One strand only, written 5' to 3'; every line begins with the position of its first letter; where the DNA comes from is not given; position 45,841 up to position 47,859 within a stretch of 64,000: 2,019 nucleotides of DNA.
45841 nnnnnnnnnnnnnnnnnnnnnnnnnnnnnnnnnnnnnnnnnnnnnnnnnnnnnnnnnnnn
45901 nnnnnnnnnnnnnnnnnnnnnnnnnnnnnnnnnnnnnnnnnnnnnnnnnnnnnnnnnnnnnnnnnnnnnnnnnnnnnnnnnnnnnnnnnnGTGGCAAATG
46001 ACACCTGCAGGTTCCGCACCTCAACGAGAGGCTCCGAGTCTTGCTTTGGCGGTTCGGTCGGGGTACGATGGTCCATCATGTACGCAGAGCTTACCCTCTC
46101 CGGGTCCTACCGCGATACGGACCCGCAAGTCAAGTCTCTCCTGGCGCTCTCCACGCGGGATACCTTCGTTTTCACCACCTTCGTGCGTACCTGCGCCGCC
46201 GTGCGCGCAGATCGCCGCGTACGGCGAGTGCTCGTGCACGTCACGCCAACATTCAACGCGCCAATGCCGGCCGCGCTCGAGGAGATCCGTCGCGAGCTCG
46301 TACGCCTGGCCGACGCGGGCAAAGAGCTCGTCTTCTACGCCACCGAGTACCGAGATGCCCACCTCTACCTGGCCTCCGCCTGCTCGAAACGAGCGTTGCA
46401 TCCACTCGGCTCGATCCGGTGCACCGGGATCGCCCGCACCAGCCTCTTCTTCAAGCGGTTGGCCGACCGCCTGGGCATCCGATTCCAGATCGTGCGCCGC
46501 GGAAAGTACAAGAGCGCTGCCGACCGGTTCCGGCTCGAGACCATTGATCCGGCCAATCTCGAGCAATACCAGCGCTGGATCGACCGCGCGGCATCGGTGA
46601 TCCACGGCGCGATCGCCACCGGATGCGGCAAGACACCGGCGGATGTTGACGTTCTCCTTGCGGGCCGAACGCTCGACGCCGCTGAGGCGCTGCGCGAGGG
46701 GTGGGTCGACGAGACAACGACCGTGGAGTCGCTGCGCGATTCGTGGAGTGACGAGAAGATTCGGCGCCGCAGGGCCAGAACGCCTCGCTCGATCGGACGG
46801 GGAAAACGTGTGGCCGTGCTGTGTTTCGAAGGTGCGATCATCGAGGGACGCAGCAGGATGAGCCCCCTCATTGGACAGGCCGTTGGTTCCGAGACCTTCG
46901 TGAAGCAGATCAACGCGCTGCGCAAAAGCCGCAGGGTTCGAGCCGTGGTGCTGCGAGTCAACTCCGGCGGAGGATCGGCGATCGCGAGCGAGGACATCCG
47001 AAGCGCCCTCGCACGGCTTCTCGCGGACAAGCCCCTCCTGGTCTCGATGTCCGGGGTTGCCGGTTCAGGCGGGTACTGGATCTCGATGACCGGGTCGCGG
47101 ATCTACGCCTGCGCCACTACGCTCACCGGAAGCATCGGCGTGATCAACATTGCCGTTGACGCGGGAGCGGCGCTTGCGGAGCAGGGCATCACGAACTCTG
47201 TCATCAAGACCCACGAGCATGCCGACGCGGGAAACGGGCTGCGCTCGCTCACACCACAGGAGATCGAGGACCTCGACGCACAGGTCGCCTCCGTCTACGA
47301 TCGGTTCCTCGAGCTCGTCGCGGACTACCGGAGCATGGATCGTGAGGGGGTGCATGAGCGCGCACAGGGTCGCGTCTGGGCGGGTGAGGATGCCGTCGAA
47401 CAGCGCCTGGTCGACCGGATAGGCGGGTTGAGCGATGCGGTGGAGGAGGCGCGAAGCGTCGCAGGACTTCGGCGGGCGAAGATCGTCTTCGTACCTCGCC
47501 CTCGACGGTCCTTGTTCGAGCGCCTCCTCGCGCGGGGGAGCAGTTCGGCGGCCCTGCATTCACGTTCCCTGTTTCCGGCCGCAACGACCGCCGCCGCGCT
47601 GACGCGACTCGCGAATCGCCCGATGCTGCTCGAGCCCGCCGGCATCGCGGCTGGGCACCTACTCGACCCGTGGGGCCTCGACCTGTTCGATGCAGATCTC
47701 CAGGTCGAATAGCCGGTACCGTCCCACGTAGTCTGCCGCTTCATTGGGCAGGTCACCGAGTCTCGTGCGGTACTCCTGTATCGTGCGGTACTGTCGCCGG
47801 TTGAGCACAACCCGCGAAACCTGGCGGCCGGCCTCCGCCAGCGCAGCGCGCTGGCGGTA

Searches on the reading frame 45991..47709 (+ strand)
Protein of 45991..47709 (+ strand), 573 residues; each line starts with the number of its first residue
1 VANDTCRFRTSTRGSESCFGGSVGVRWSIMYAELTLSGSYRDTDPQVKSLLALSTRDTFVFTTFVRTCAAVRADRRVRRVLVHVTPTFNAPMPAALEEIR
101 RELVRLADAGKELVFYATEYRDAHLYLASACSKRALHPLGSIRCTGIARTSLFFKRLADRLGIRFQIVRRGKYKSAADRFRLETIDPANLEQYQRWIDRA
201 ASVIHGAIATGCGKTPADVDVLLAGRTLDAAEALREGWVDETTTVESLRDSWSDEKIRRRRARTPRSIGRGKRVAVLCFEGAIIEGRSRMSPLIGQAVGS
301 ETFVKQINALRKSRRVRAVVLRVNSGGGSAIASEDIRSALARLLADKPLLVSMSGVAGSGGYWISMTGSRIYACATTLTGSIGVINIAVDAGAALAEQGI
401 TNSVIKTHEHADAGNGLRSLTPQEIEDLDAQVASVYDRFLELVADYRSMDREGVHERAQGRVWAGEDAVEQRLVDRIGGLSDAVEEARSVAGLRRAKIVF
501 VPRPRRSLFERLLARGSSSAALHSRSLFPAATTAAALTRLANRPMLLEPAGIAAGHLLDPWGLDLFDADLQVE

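Call 67: search_protein_families(library=pfam, proteins=[window:45991-47709:+], max_evalue=0.00001)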
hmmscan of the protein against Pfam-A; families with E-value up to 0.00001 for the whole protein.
window:45991-47709:+ (573 aa): 1 family
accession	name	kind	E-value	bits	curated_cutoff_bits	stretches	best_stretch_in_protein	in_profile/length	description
PF01343.23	Peptidase_S49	-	3.6e-60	202.8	24.9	2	345-493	5-153/154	Peptidase family S49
